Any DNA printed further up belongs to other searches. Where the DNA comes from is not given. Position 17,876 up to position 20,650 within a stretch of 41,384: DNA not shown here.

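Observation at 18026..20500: Pnkp-like kinase-phosphatase-ligase RNA repair enzyme in an archaeal backbone, with no Hen1 partner and an extra C-terminal tail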

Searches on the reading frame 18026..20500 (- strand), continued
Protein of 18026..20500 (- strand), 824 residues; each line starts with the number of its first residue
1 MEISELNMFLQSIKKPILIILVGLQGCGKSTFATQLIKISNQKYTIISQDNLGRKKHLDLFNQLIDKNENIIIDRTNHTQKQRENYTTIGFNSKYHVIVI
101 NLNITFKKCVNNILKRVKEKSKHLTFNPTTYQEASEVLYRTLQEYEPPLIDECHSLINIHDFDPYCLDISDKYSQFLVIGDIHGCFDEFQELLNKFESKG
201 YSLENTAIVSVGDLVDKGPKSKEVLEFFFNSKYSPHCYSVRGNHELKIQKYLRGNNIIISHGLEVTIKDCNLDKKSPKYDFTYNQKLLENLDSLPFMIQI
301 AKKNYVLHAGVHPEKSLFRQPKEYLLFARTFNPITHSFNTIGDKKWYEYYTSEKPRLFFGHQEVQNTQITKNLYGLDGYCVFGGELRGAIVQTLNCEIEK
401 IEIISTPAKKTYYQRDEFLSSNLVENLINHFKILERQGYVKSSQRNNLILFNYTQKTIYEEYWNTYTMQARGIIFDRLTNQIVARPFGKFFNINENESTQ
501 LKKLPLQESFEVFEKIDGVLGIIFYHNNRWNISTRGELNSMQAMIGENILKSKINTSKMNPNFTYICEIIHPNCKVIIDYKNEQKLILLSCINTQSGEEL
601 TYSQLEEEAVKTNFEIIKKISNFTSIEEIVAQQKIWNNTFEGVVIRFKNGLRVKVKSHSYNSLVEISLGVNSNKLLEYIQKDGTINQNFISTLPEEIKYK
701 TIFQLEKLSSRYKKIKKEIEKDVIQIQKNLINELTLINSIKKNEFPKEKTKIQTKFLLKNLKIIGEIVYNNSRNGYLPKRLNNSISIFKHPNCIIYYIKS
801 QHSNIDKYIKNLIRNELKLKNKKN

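Call 12: find_homologous_proteins(query=window:18026-20500:-, max_evalue=0.00001)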
Query window:18026-20500:- (824 aa): 796 proteins with E <= 0.00001 among 8000 candidates; the best 120 are listed.
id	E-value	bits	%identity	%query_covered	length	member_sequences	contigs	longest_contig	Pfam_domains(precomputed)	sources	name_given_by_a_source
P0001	0.0e+0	1838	100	100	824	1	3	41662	PF09414.16,PF00149.34,PF13671.13,PF00910.29,PF09511.16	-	-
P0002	0.0e+0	1101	61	97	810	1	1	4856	PF06414.19,PF00149.34,PF13671.13,PF09511.16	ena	-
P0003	0.0e+0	1075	61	96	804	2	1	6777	PF00149.34,PF13671.13,PF09511.16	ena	-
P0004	6.6e-243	827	48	97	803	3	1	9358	PF09414.16,PF00149.34,PF13671.13,PF09511.16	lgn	-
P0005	1.9e-242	825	50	98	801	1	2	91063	PF00149.34,PF13671.13,PF09511.16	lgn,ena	-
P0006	4.7e-240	817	49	97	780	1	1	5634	PF00149.34,PF13671.13,PF00910.29,PF09511.16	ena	-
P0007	1.5e-221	756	48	97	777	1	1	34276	PF06414.19,PF00149.34,PF13671.13,PF09511.16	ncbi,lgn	ncbi:MAG: RNA ligase [Candidatus Nanoarchaeia archaeon]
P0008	4.8e-215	734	48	89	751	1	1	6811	PF13173.13,PF09414.16,PF00149.34,PF13671.13,PF13238.13,PF09511.16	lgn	-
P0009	1.3e-158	548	39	87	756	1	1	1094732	PF00149.34,PF13671.13,PF09511.16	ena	-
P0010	1.3e-157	544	40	85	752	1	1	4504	PF00149.34,PF13671.13,PF13238.13,PF09511.16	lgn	-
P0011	1.4e-146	508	40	84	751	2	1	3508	PF00149.34,PF13671.13,PF09511.16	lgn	-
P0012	1.3e-121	425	33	97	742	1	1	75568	PF00149.34,PF13671.13,PF09511.16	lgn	-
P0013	1.1e-113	399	34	85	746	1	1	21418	PF00149.34,PF13671.13,PF09511.16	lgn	-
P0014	1.8e-111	392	32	87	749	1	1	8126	PF00149.34,PF13671.13,PF09511.16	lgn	-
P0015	3.1e-107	378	33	87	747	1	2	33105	PF00149.34,PF13671.13,PF09511.16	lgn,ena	-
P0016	8.3e-107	376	35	86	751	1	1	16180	PF00149.34,PF13671.13,PF13238.13,PF09511.16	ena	-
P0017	4.0e-106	374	35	87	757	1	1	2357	PF00149.34,PF13671.13,PF09511.16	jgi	-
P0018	2.6e-99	352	36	65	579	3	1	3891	PF00149.34,PF09511.16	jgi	jgi:RNA ligase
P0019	5.1e-93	331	33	87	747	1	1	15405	PF06414.19,PF13671.13,PF09511.16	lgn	-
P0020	1.9e-91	326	33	87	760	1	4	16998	PF00149.34,PF13671.13,PF09511.16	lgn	-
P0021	3.9e-88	315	29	91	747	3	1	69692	PF09414.16,PF00149.34,PF13671.13,PF09511.16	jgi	jgi:RNA ligase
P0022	5.7e-84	301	31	86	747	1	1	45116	PF00149.34,PF13671.13,PF09511.16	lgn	-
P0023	1.2e-82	296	29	86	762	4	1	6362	PF00149.34,PF13671.13,PF09511.16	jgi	-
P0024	4.2e-82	295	30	83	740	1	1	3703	PF09414.16,PF00149.34,PF13671.13,PF09511.16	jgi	jgi:RNA ligase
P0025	3.8e-80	288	29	87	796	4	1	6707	PF09414.16,PF00149.34,PF13671.13,PF08433.17,PF09511.16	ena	-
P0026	1.2e-68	250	30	86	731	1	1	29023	PF00149.34,PF13671.13,PF13238.13,PF09511.16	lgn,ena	-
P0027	8.1e-38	148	37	32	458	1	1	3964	PF11195.15,PF09511.16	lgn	-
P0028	4.7e-30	123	25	78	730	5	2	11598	PF00149.34,PF13671.13,PF09511.16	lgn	-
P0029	8.8e-30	122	26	78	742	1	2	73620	PF00149.34,PF13671.13,PF09511.16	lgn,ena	-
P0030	3.7e-28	116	25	78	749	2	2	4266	PF00149.34,PF13671.13,PF09511.16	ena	-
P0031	1.3e-27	115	24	78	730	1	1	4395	PF00149.34,PF13671.13,PF08433.17,PF09511.16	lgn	-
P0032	2.0e-27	114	25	78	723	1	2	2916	PF00149.34,PF13671.13,PF08433.17,PF09511.16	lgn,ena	-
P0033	3.4e-27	113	26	78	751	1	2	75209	PF00149.34,PF13671.13,PF09511.16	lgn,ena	-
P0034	6.3e-27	112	27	78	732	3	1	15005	PF00149.34,PF13671.13,PF08433.17,PF09511.16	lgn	-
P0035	1.5e-26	111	26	78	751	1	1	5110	PF00149.34,PF13671.13,PF09511.16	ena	-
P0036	1.5e-26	111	24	81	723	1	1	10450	PF00149.34,PF13671.13,PF09511.16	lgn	-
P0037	1.6e-26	111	24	78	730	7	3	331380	PF00149.34,PF13671.13,PF08433.17,PF09511.16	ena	-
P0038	1.7e-26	111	25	81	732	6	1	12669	PF00149.34,PF13671.13,PF09511.16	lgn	-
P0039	2.0e-26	111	25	78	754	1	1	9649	PF00149.34,PF13671.13,PF09511.16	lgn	-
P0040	2.1e-26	111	24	78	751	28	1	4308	PF00149.34,PF13671.13,PF08433.17,PF09511.16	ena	-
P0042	3.5e-26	110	24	86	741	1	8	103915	PF00149.34,PF13671.13,PF08433.17,PF09511.16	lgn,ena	-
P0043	4.5e-26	109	25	78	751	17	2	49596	PF00149.34,PF13671.13,PF09511.16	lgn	-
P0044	4.8e-26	109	25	78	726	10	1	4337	PF00149.34,PF13671.13,PF09511.16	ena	-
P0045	4.9e-26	109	24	78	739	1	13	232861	PF00149.34,PF13671.13,PF09511.16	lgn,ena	-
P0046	5.6e-26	109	25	78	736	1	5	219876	PF00149.34,PF13671.13,PF09511.16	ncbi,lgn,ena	-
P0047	9.0e-26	108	24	78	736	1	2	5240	PF00149.34,PF13671.13,PF09511.16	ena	-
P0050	1.1e-25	108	25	78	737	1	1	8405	PF00149.34,PF13671.13,PF09511.16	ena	-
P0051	1.3e-25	108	26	78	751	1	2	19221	PF00149.34,PF13671.13,PF09511.16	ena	-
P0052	1.4e-25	108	25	78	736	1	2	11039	PF00149.34,PF13671.13,PF09511.16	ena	-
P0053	1.4e-25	108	24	78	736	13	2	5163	PF00149.34,PF13671.13,PF09511.16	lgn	-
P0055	2.1e-25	107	24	78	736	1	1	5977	PF00149.34,PF13671.13,PF09511.16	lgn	-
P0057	2.9e-25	107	24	78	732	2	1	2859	PF00149.34,PF13671.13,PF09511.16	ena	-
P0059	3.5e-25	107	24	78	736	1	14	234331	PF00149.34,PF13671.13,PF09511.16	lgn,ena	-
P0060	3.6e-25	106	25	78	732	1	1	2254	PF00149.34,PF13671.13,PF09511.16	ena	-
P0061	3.7e-25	106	24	78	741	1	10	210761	PF00149.34,PF13671.13,PF09511.16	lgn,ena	-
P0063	4.8e-25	106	24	79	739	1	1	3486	PF00149.34,PF13671.13,PF09511.16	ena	-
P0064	5.1e-25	106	25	79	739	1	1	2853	PF00149.34,PF13671.13,PF09511.16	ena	-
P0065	5.5e-25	106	23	71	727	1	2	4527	PF00149.34,PF13671.13,PF09511.16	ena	-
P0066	5.7e-25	106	25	78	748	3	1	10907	PF00149.34,PF13671.13,PF09511.16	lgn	-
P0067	5.8e-25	106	26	78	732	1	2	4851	PF00149.34,PF13671.13,PF09511.16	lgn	-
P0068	5.8e-25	106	24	71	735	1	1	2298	PF00149.34,PF13671.13,PF09511.16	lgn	-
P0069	6.4e-25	106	25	78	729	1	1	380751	PF00149.34,PF13671.13,PF09511.16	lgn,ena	-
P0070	6.6e-25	106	24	78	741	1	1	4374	PF00149.34,PF13671.13,PF08433.17,PF09511.16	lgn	-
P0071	6.7e-25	106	23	78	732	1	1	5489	PF00149.34,PF13671.13,PF09511.16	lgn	-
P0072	6.9e-25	106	24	79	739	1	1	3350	PF00149.34,PF13671.13,PF09511.16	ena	-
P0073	7.2e-25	105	25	78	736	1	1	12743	PF00149.34,PF13671.13,PF09511.16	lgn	-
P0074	7.7e-25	105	24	78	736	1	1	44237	PF00149.34,PF13671.13,PF09511.16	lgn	-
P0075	7.9e-25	105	25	79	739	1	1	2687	PF00149.34,PF13671.13,PF09511.16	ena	-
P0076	9.5e-25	105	24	78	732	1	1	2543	PF00149.34,PF13671.13,PF08433.17,PF09511.16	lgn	-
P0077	9.8e-25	105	24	78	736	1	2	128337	PF00149.34,PF13671.13,PF09511.16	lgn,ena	-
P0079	1.0e-24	105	25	79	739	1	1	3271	PF00149.34,PF13671.13,PF09511.16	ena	-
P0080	1.0e-24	105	24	78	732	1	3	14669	PF00149.34,PF13671.13,PF09511.16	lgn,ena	-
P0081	1.2e-24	105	24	78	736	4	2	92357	PF00149.34,PF13671.13,PF08433.17,PF09511.16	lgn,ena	-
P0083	1.2e-24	105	24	78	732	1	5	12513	PF00149.34,PF13671.13,PF09511.16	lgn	-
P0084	1.4e-24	105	24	78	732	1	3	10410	PF00149.34,PF13671.13,PF09511.16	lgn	-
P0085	1.4e-24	104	24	78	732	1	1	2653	PF00149.34,PF13671.13,PF09511.16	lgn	-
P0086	1.4e-24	104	25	69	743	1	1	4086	PF00149.34,PF13671.13,PF09511.16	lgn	-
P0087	1.4e-24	104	24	79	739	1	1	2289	PF00149.34,PF13671.13,PF09511.16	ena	-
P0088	1.5e-24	104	26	82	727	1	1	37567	PF00149.34,PF13671.13,PF09511.16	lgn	-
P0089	1.5e-24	104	24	69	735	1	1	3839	PF00149.34,PF13671.13,PF09511.16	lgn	-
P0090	1.6e-24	104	23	70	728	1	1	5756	PF00149.34,PF13671.13,PF09511.16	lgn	-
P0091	1.6e-24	104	25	78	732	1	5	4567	PF00149.34,PF13671.13,PF09511.16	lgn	-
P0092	1.6e-24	104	25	78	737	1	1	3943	PF00149.34,PF13671.13,PF09511.16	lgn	-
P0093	1.7e-24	104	25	81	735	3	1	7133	PF00149.34,PF13671.13,PF09511.16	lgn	-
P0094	1.9e-24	104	24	69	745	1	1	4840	PF00149.34,PF13671.13,PF09511.16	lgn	-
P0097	2.2e-24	104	24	78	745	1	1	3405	PF00149.34,PF13671.13,PF09511.16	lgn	-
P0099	2.7e-24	104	23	78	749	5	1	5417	PF00149.34,PF13671.13,PF09511.16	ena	-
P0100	2.8e-24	103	25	78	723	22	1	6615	PF00149.34,PF13671.13,PF08433.17,PF09511.16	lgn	-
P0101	3.0e-24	103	23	78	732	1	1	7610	PF00149.34,PF13671.13,PF09511.16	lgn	-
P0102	3.0e-24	103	24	78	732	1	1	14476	PF00149.34,PF13671.13,PF09511.16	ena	-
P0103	3.1e-24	103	24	70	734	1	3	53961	PF00149.34,PF13671.13,PF09511.16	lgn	-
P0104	3.1e-24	103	25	78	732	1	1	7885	PF00149.34,PF13671.13,PF09511.16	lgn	-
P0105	3.5e-24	103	24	78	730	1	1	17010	PF00149.34,PF13671.13,PF09511.16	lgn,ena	-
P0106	3.8e-24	103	25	78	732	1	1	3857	PF00149.34,PF13671.13,PF09511.16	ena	-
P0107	3.9e-24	103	25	78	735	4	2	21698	PF00149.34,PF13671.13,PF08433.17,PF09511.16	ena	-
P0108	3.9e-24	103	24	81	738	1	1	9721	PF00149.34,PF13671.13,PF09511.16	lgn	-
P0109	4.1e-24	103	23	70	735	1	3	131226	PF00149.34,PF13671.13,PF09511.16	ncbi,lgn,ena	-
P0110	4.1e-24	103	24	78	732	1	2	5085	PF00149.34,PF13671.13,PF09511.16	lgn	-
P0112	4.4e-24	103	23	78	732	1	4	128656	PF00149.34,PF13671.13,PF08433.17,PF09511.16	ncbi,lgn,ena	-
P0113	4.5e-24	103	24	78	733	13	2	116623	PF12850.13,PF00149.34,PF13671.13,PF08433.17,PF09511.16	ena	-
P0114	5.1e-24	103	24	78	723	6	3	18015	PF00149.34,PF13671.13,PF09511.16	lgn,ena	-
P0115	5.2e-24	103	24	78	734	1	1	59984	PF00149.34,PF13671.13,PF09511.16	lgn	-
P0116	5.6e-24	103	24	69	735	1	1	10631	PF00149.34,PF13671.13,PF09511.16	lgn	-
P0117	5.7e-24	102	25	78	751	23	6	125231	PF00149.34,PF13671.13,PF08433.17,PF09511.16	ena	-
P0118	6.0e-24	102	24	70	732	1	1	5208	PF00149.34,PF13671.13,PF09511.16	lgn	-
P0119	6.0e-24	102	23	69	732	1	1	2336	PF00149.34,PF13671.13,PF09511.16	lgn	-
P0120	6.1e-24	102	24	78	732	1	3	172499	PF00149.34,PF13671.13,PF09511.16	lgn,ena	-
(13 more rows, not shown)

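Call 14: list_cluster_members(proteins=[P0007, P0046, P0109, P0112, P0009, P0005, P0021, P0037, P0045, P0029])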
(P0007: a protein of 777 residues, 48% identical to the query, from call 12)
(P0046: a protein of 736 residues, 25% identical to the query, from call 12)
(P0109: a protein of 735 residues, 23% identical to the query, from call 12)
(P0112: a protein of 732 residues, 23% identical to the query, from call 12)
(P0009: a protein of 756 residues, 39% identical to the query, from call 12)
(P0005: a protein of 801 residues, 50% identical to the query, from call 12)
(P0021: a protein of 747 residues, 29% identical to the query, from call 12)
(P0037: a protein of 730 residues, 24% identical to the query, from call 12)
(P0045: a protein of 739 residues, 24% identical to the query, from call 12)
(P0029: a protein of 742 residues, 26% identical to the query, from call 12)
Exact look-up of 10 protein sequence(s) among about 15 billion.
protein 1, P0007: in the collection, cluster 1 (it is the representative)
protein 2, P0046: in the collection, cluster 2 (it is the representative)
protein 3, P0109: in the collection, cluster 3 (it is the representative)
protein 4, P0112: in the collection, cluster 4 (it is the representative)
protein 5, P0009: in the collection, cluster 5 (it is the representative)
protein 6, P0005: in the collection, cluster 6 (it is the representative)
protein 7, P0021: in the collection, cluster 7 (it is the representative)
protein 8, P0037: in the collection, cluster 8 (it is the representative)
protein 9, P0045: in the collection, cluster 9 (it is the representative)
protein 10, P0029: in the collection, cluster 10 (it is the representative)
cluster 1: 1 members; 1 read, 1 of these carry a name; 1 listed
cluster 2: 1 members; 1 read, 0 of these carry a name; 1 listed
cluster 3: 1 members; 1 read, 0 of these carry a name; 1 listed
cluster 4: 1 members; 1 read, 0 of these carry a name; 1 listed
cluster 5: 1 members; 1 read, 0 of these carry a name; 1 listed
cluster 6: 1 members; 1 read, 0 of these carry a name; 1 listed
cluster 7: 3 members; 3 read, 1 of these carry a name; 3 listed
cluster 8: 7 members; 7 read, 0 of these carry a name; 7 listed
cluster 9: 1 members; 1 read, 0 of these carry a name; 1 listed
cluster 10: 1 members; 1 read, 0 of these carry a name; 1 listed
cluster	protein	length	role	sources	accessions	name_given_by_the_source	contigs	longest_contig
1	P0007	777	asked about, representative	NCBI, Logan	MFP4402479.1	MAG: RNA ligase [Candidatus Nanoarchaeia archaeon]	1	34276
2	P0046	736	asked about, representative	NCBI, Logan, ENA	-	-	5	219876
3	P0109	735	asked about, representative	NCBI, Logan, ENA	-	-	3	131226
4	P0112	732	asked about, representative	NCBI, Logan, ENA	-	-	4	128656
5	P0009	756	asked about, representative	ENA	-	-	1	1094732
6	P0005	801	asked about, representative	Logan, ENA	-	-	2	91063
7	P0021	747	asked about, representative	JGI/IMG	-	RNA ligase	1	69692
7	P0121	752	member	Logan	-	-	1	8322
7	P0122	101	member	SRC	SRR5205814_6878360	-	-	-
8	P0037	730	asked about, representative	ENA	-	-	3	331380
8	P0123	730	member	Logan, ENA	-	-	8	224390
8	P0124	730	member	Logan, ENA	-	-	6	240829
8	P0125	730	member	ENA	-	-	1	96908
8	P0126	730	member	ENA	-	-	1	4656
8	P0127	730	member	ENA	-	-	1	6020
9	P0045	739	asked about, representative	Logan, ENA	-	-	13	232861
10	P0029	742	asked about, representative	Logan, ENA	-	-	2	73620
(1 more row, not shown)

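Call 17: find_related_loci(query=A1, collection=genome_contigs, flank=8000)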
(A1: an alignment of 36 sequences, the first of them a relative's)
Query A1 (824 aa) in genome_contigs; peptide patterns used: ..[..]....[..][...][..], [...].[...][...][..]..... (x = any residue, [..] = any of these).
600 stretches matched a pattern (row limit reached: there are more); 575 encode a relative of the query (tblastn E <= 1e-3); the best 80 are kept; 80 distinct loci.
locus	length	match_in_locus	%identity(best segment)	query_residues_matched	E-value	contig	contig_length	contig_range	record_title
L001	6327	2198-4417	28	8-772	1e-98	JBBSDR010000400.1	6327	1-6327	MAG: Gemmatales bacterium isolate LS1_sbin.2 LS1_sbin.2_K_524314_L_6327_cov_8.0000, whole genome shotgun sequence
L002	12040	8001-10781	34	18-714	8e-67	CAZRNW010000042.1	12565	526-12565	MAG TPA_asm: uncultured Flavobacteriaceae bacterium isolate SRP237561_co1_235 genome assembly, contig: NODE_9270_length_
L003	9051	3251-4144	33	424-729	9e-47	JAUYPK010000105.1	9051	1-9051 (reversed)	MAG: Candidatus Micrarchaeota archaeon isolate C4_metabat.bin.26 C4_k141_231465, whole genome shotgun sequence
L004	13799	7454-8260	34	440-722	2e-40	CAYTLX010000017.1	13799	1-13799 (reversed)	MAG TPA_asm: uncultured Saprospiraceae bacterium isolate SRP163575_co2_57 genome assembly, contig: NODE_5588_length_1379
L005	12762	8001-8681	38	178-417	3e-40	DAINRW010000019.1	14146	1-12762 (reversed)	MAG TPA_asm: Nitrososphaera sp. isolate CTOTU28945 NODE_410_length_14146_cov_20.624583, whole genome shotgun sequence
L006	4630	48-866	34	440-722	5e-40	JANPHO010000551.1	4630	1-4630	MAG: Saprospiraceae bacterium isolate VAR_69_metabat_100 VAR_69_k141_852451, whole genome shotgun sequence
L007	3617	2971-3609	38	435-660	9e-40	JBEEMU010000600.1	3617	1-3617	MAG: Bacteroidota bacterium isolate comocreek_2019_sw_WHONDRS-S19S_0026_B_bin.4 scaffold_1519894, whole genome shotgun s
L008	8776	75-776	37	448-696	8e-39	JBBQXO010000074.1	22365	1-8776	MAG: Chitinophagales bacterium isolate Co_metawrap_2121 Cmw_2121_k141_22798854_length_22365_cov_28.0000, whole genome sh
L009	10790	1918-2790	32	418-722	2e-38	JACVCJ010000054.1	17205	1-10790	MAG: Bacteroidia bacterium isolate Desfum bin_9_GBBB05 NODE_244_length_17205_cov_6.264609, whole genome shotgun sequence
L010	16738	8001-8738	34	439-696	2e-37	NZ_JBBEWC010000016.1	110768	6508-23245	Emticicia soli strain ZZ-4 Scaffold15_1, whole genome shotgun sequence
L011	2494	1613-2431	34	407-680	1e-37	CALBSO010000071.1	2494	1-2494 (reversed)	MAG TPA_asm: uncultured Thermomicrobia bacterium isolate SRR5457059_bin.136_CONCOCT_v1.1_MAG genome assembly, contig: ER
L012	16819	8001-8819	30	447-729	5e-37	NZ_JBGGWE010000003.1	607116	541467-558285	Fibrella arboris strain Tmos10 contig3, whole genome shotgun sequence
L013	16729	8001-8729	34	440-696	5e-36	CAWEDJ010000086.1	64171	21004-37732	MAG: uncultured cyanobacterium isolate MFD03726.bin.1.203 genome assembly, contig: contig_39164, whole genome shotgun se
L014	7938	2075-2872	33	447-720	9e-36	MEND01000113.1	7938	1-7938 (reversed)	MAG: Bacteroidetes bacterium GWA2_31_9 gwa2_scaffold_22847, whole genome shotgun sequence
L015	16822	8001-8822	31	437-722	1e-35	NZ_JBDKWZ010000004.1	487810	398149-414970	Rapidithrix thailandica strain JCM 23209 contig4, whole genome shotgun sequence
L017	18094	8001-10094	23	3-660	4e-35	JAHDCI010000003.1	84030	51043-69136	MAG: Myxococcota bacterium isolate MAG-130 RZ_774, whole genome shotgun sequence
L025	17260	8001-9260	31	18-698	6e-32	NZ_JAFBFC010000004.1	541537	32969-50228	Priestia iocasae strain DSM 104297 Ga0454081_04, whole genome shotgun sequence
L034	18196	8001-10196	24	4-733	3e-30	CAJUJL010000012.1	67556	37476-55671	MAG TPA_asm: uncultured Lachnospiraceae bacterium isolate MGBC140242 genome assembly, contig: MGBC140242.12, whole genom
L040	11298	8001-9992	24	17-661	6e-30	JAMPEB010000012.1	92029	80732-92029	MAG: Lachnoclostridium sp. isolate NALB_7823_23 Scaffold_#12__SCF_012___92029_bp, whole genome shotgun sequence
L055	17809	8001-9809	24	18-592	6e-29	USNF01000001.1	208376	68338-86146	uncultured Gemella sp. isolate UMGS1894 genome assembly, contig: NODE_4_length_208376_cov_10.590665, whole genome shotgu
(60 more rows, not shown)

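Call 18: find_encoding_contigs(protein=P0001, flank=10000, max_places=4)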
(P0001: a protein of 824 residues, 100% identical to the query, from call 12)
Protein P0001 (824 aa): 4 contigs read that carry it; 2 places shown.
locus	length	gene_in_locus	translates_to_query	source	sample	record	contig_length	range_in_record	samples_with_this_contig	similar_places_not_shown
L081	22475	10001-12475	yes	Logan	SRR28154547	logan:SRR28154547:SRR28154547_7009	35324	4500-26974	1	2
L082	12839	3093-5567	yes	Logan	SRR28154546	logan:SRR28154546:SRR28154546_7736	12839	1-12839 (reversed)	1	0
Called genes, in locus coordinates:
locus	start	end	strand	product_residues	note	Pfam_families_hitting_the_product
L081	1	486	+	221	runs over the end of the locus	PF22199:FKBP26_IF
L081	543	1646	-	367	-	PF01189:Methyltr_RsmB-F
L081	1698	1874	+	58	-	-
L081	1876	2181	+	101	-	-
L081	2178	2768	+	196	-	-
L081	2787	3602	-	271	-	PF02463:SMC_N (weak), PF00005:ABC_tran, PF13304:AAA_21 (faint)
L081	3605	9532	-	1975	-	-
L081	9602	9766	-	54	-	-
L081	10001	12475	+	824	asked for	PF00910:RNA_helicase (faint), PF13671:AAA_33 (faint), PF00149:Metallophos, PF09511:RNA_lig_T4_1, PF09414:RNA_ligase (faint)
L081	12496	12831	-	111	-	PF04981:NMD3 (weak)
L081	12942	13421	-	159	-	PF26292:PUA_elF2D, PF01472:PUA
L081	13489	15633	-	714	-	-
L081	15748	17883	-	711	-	PF01935:DUF87, PF12846:AAA_10 (faint)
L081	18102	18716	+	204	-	-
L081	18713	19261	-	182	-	PF00300:His_Phos_1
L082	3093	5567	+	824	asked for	PF00910:RNA_helicase (faint), PF13671:AAA_33 (faint), PF00149:Metallophos, PF09511:RNA_lig_T4_1, PF09414:RNA_ligase (faint)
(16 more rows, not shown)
